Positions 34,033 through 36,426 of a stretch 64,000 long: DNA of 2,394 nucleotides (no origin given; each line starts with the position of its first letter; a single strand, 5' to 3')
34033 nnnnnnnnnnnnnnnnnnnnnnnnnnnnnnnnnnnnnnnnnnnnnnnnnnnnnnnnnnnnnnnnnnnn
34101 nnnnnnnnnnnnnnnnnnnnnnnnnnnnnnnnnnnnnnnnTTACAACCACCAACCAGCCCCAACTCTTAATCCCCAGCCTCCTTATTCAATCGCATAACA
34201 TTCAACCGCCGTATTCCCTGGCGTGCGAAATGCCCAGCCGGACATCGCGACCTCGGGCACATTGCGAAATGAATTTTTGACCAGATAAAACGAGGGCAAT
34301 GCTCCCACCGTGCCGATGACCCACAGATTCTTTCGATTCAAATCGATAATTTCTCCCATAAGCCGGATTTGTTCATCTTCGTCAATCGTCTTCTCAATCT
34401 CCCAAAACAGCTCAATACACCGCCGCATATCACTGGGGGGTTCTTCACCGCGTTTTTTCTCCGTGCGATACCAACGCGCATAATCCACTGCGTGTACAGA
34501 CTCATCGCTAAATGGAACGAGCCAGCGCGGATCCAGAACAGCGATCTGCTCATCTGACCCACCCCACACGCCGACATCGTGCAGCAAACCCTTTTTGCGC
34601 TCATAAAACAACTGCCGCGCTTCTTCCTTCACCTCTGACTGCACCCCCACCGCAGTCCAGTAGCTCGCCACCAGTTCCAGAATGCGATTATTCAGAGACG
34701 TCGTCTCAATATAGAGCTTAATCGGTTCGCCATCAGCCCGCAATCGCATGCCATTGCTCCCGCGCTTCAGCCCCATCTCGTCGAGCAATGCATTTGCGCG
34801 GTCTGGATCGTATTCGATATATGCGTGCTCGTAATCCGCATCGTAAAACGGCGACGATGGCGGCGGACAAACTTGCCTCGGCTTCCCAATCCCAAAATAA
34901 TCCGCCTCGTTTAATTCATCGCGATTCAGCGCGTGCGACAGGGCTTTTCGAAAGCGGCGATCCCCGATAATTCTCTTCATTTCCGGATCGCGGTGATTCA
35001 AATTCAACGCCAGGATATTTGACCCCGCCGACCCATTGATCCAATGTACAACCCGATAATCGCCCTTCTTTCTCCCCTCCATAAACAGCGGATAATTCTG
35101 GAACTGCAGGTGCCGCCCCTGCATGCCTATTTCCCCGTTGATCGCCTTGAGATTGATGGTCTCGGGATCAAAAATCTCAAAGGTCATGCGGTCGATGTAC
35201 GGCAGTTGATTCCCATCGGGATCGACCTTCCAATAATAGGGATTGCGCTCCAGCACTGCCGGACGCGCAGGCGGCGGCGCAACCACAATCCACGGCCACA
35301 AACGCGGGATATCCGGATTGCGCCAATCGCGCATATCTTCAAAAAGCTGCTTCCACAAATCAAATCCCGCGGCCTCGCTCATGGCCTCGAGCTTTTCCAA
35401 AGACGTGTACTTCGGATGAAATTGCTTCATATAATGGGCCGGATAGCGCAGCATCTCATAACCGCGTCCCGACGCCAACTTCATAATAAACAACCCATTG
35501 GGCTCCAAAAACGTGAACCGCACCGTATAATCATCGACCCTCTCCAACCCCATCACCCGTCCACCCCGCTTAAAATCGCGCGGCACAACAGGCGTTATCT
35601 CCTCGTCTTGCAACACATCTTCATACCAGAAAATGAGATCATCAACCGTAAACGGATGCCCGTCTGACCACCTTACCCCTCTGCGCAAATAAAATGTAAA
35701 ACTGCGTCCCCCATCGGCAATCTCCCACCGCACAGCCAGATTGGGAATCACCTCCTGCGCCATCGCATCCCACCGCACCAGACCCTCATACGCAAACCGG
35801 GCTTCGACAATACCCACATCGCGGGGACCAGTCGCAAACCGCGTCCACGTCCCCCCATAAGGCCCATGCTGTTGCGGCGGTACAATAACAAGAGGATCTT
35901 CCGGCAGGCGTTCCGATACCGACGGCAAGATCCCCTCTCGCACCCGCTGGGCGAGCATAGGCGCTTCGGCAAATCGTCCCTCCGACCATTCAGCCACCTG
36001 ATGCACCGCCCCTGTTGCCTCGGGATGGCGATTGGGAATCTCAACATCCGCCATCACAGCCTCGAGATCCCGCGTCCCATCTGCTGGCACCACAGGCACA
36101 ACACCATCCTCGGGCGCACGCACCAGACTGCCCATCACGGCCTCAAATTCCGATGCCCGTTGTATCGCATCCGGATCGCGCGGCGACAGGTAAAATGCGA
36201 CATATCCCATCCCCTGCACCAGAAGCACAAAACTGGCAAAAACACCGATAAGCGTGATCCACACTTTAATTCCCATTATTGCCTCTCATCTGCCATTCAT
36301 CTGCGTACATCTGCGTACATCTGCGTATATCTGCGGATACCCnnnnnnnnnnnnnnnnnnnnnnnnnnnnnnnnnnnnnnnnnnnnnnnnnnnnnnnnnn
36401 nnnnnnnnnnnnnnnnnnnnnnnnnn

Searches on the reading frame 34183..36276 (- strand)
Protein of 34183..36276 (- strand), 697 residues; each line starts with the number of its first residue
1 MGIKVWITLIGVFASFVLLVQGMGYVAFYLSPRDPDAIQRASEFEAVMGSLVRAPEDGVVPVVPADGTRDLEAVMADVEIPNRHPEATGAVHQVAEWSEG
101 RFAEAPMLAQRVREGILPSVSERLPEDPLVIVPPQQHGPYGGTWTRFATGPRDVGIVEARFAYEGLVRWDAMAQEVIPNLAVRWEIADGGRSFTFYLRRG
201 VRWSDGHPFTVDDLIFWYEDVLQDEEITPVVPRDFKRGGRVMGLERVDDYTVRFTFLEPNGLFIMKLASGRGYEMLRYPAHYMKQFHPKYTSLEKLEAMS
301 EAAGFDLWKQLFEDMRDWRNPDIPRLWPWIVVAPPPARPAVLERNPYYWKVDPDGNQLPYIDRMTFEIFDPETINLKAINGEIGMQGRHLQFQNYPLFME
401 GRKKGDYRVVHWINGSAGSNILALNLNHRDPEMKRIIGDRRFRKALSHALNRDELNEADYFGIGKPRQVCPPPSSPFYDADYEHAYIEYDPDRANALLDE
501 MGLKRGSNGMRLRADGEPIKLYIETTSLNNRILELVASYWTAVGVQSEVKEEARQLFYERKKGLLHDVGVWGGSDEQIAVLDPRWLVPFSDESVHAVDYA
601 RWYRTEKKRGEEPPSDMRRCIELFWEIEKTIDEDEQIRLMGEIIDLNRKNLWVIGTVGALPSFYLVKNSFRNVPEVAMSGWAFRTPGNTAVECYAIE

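Call 5: search_protein_families(library=pfam, proteins=[window:34183-36276:-], max_evalue=0.01)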
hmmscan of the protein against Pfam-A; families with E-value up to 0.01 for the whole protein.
window:34183-36276:- (697 aa): 1 family
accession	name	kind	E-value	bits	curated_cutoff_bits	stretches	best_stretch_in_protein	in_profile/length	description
PF00496.27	SBP_bac_5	-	7e-63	213.4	32.4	1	175-573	1-346/368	Bacterial extracellular solute-binding proteins, family 5 Middle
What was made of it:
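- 34183..36276 (-): Family-5 solute-binding-protein gene (upstream flank of the hot spot). PF00496, E 7e-63 (call 5).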

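Call 10: find_encoding_contigs(protein=window:34183-36276:-, flank=10000, max_places=6)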
Protein window:34183-36276:- (697 aa): no gene with exactly this product is on record in the collection.

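Call 12: find_related_loci(query=window:34183-36276:-, collection=genome_contigs, flank=10000)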
Query window:34183-36276:- (697 aa) in genome_contigs; peptide patterns used: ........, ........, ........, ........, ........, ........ (x = any residue, [..] = any of these).
44 stretches matched a pattern; 22 encode a relative of the query (tblastn E <= 1e-3); 20 distinct loci.
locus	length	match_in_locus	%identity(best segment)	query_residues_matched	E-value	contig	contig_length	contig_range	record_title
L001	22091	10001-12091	96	1-697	0e+0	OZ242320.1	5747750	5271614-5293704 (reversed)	MAG: Candidatus Latescibacterota bacterium isolate 06f19266-885c-4d39-bf7e-e57a8b9e9c03 genome assembly, chromosome: 1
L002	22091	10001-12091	96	1-697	0e+0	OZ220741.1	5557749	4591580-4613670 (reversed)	MAG: Candidatus Latescibacterota bacterium isolate a9e09e5c-d410-47d8-823c-ef7e39eb5a37 genome assembly, chromosome: 1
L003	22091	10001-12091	96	1-697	0e+0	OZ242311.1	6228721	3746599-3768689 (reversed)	MAG: Candidatus Latescibacterota bacterium isolate bccf755e-c1ee-4055-8c2e-878efcd7d1d4 genome assembly, chromosome: 1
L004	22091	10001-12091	96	1-697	0e+0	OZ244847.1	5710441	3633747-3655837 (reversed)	MAG: Candidatus Latescibacterota bacterium isolate 8a2eb0e1-25ad-4382-8bb9-52b38a0e126b genome assembly, chromosome: 1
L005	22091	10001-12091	96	1-697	0e+0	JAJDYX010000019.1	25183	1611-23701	MAG: Candidatus Latescibacterota bacterium isolate jk18x34bins.57 k141_267303, whole genome shotgun sequence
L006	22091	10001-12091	95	1-697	0e+0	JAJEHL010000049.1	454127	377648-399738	MAG: Candidatus Latescibacterota bacterium isolate p16x60bins.49 k141_824283, whole genome shotgun sequence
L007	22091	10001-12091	95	1-697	0e+0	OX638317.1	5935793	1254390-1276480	MAG: uncultured Latescibacteria bacterium isolate cbbe8a84-e08a-4d06-a76e-2eb930d8ff24 genome assembly, chromosome: 1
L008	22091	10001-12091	94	1-697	0e+0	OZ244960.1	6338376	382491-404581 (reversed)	MAG: Candidatus Latescibacterota bacterium isolate 84ceb019-2832-410a-8319-f59b3e32517b genome assembly, chromosome: 1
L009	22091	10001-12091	95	1-697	0e+0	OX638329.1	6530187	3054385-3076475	MAG: uncultured Latescibacteria bacterium isolate 03e23b1f-02ed-4bf0-8d8f-a367d3d93791 genome assembly, chromosome: 1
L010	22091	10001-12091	93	1-697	0e+0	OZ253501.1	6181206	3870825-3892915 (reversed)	MAG: Candidatus Latescibacterota bacterium isolate f485d00f-16df-4488-a4d1-ddfd292eb512 genome assembly, chromosome: 1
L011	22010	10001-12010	90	1-697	0e+0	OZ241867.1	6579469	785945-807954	MAG: Candidatus Latescibacterota bacterium isolate 402c3f40-99c9-4ff8-b352-fabea084b2f7 genome assembly, chromosome: 1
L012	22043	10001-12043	85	3-696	0e+0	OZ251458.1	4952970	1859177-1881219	MAG: Candidatus Latescibacterota bacterium isolate 0d485872-e18d-4011-b7de-a34ce824adf8 genome assembly, chromosome: 1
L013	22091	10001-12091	95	1-697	0e+0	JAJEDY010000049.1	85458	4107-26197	MAG: Candidatus Latescibacterota bacterium isolate p16x33bins.50 k141_1369163, whole genome shotgun sequence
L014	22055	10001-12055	87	1-697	0e+0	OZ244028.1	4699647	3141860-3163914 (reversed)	MAG: Candidatus Latescibacterota bacterium isolate bd5b79a9-654a-4f06-b92f-bece6890e083 genome assembly, chromosome: 1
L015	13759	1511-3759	72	2-697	0e+0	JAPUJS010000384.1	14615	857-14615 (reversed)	MAG: bacterium isolate KW1-S15_112 KW1-S15_112_cg384, whole genome shotgun sequence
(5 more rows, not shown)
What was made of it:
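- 34183..36276 (-): 85-96% identical in 18 of the Latescibacterota MAG loci (call 12).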

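Call 28: search_protein_families(library=pfam, proteins=[L014:14092-15753:+, L014:12103-13263:+, L014:13253-13879:+], max_evalue=0.001)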
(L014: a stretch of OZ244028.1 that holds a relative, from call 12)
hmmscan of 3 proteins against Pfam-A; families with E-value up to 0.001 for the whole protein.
L014:14092-15753:+ (553 aa): 4 families
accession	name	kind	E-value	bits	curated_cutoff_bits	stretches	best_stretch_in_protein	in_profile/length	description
PF02646.22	RmuC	-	2.8e-80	270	26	1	257-537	8-290/291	RmuC family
PF25450.1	Rab11-FIP3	-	6.4e-06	26.9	31.9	0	102-170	55-123/125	Rab11-FIP3-like domain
PF06785.16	UPF0242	-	8.1e-05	23.2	33.5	1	104-222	68-173/194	Uncharacterised protein family (UPF0242) N-terminus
PF09728.14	Taxilin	-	0.00049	19.8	30.3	0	41-129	178-266/302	Myosin-like coiled-coil protein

L014:12103-13263:+ (386 aa): 2 families
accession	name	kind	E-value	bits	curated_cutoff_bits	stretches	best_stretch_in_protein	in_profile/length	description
PF01555.25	N6_N4_Mtase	-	1.2e-39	137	26.7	1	23-269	1-219/221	DNA methylase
PF01170.24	UPF0020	-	4.1e-05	23.8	22.3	0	215-252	11-50/197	RMKL-like, methyltransferase domain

L014:13253-13879:+ (208 aa): 1 family
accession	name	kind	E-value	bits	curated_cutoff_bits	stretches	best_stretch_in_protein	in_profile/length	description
PF09568.16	RE_MjaI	-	2e-59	200.6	22.7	1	37-200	1-162/164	MjaI restriction endonuclease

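Call 54: search_protein_families(library=padloc, proteins=[L014:14092-15753:+, L014:12103-13263:+, L014:13253-13879:+], max_evalue=0.001)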
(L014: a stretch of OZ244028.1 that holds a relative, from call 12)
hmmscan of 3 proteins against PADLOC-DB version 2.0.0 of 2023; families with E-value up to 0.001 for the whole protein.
L014:14092-15753:+ (553 aa): 8 families
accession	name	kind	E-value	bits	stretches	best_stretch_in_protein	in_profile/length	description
PDLC03812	RTasRmuC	-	4.1e-54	181.8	1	154-541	36-429/439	DRT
PDLC00553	JetC2|JetC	-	5.2e-09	32.6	1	35-311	797-1061/1361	DUF3584 domain; MukB-like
PDLC03865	LmuB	-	5.1e-06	23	1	60-293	528-852/1007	-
PDLC00503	JetC1|JetC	-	1.2e-05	21.6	1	71-216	642-788/1146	DUF3584 domain; MukB-like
PDLC00581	JetC3|JetC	-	0.00013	17.9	1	45-305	778-1031/1473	DUF3584 domain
PDLC00582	JetC3|JetC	-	0.00017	17.5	1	41-306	828-1088/1472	DUF3584 domain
PDLC00580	JetC3|JetC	-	0.00052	16.4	1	29-230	225-420/1068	DUF3584 domain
PDLC00006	DruC1|DruC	-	0.00095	15.7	0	46-180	176-309/626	Unknown function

L014:12103-13263:+ (386 aa): 61 families (the best 25 are shown)
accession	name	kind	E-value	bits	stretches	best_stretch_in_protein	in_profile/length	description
PDLC03283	MTase_II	-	5.5e-148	490.9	1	1-347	1-342/352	Type II methyltransferase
PDLC03350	MTase_II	-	2e-69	232.4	1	5-269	57-291/312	Type II methyltransferase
PDLC03353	MTase_II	-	5.3e-44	148.7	1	4-267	9-244/260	Type II methyltransferase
PDLC03259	MTase_II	-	6.2e-30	102.4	1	3-269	2-251/423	Type II methyltransferase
PDLC03371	MTase_II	-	1.5e-23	81.6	1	6-270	12-249/260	Type II methyltransferase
PDLC03387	MTase_II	-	1.6e-22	78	2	116-267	137-269/289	Type II methyltransferase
PDLC03216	MTase_II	-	8.3e-20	69.1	1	9-285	16-267/364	Type II methyltransferase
PDLC03246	MTase_II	-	1.5e-18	65.1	1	12-263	121-356/376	Type II methyltransferase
PDLC03299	MTase_II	-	1.9e-18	65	2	152-292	144-272/296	Type II methyltransferase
PDLC03260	MTase_II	-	1.7e-15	54.8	1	153-266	202-300/349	Type II methyltransferase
PDLC03738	oMTase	-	2.5e-15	54.1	1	14-274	31-266/376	orphan methyltransferase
PDLC03276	MTase_II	-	5.5e-15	53.5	1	11-266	151-393/404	Type II methyltransferase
PDLC03228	MTase_II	-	6.5e-12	43.8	1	223-270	155-202/227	Type II methyltransferase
PDLC03325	MTase_II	-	6.7e-12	42.8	2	202-274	61-134/426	Type II methyltransferase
PDLC03241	MTase_II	-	1.1e-11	42.4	1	205-267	365-427/447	Type II methyltransferase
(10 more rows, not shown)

L014:13253-13879:+ (208 aa): 1 family
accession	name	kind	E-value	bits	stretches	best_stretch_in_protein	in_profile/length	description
PDLC03519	REase_II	-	1.2e-63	212.8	1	23-204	24-211/222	Type II restriction enzyme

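Call 59: find_homologous_proteins(query=L014:14092-14991:+, max_evalue=0.001)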
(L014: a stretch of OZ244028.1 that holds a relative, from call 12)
Query L014:14092-14991:+ (300 aa): 3 proteins with E <= 0.001 among 8000 candidates.
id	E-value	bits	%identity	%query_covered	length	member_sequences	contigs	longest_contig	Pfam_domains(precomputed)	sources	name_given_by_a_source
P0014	3.1e-67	245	56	98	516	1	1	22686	PF02646.23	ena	-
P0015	5.5e-61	225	46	95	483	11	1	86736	PF02646.23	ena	-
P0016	1.2e-33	135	45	61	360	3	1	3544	PF23598.2,PF00560.40,PF12799.14,PF13855.13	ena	-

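Call 62: find_encoding_contigs(protein=P0016, flank=5000, max_places=3)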
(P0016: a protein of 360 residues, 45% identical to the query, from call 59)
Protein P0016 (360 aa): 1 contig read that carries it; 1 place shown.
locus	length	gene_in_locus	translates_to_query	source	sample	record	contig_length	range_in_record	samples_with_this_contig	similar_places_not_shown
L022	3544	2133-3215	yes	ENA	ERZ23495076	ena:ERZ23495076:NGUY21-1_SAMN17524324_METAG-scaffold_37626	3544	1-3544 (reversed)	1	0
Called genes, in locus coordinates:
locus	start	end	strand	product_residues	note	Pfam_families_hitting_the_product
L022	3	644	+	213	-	?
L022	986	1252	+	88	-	-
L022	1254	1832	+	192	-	-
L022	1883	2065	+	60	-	-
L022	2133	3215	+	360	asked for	PF00560:LRR_1 (faint), PF13855:LRR_8 (weak), PF23598:LRR_14, PF13855:LRR_8 (weak), PF12799:LRR_4 (weak), PF13855:LRR_8, PF23598:LRR_14 (weak), PF13855:LRR_8 (weak)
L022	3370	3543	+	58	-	?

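Call 63: find_encoding_contigs(protein=P0014, flank=6000, max_places=3)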
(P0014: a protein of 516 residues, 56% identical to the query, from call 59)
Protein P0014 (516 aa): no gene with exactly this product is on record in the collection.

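Call 74: search_protein_families(library=pfam, proteins=[L022:3-644:+], max_evalue=10)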
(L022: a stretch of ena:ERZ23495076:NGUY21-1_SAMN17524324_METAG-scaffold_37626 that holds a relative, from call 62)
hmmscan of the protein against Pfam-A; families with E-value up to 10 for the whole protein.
L022:3-644:+ (213 aa): 107 families (the best 25 are shown)
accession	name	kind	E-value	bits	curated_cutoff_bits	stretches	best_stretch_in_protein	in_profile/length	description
PF19220.6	Rod_CreS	-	2e-05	24.2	100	1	2-107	40-145/359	Crescentin, rod domain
PF16331.10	TolA_bind_tri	-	0.00011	22.6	30.1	1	53-82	26-55/76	TolA binding protein trimerisation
PF07926.17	TPR_MLP1_2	-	0.00072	20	36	1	1-109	6-114/129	TPR/MLP1/MLP2-like protein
PF16471.10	JIP_LZII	-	0.0011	19.6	30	1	51-126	4-71/71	JNK-interacting protein leucine zipper II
PF07889.17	DUF1664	-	0.0017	18.8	34.6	2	56-131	49-123/124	Protein of unknown function (DUF1664)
PF22216.1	Sas-6_C_CC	-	0.0037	17.9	27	1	71-102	22-53/57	Spindle assembly abnormal protein 6 homolog, C-terminal coiled coil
PF04108.17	ATG17_like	-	0.0045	16.9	43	1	51-201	122-252/355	Autophagy protein ATG17-like domain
PF06160.17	EzrA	-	0.0071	15.1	39.6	2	63-174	112-225/557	Septation ring formation regulator, EzrA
PF11559.13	ADIP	-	0.0096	16.4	34.3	1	49-120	49-120/151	Afadin- and alpha -actinin-Binding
PF10779.14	XhlA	-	0.011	16.3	34.7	1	63-102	8-47/67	Haemolysin XhlA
PF16326.10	ABC_tran_CTD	-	0.012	16.2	32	1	81-133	9-62/69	ABC transporter C-terminal domain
PF20271.3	CATASP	-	0.015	15.6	29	1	124-171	5-50/86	CATRA-Associated Small Protein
PF15905.10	HMMR_N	-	0.02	14.8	30.1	1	16-132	184-303/330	Hyaluronan mediated motility receptor N-terminal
PF11932.13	DUF3450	-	0.02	14.7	32.6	1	17-113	16-112/241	Protein of unknown function (DUF3450)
PF01519.22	DUF16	-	0.026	15.4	40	1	54-90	43-79/104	Protein of unknown function DUF16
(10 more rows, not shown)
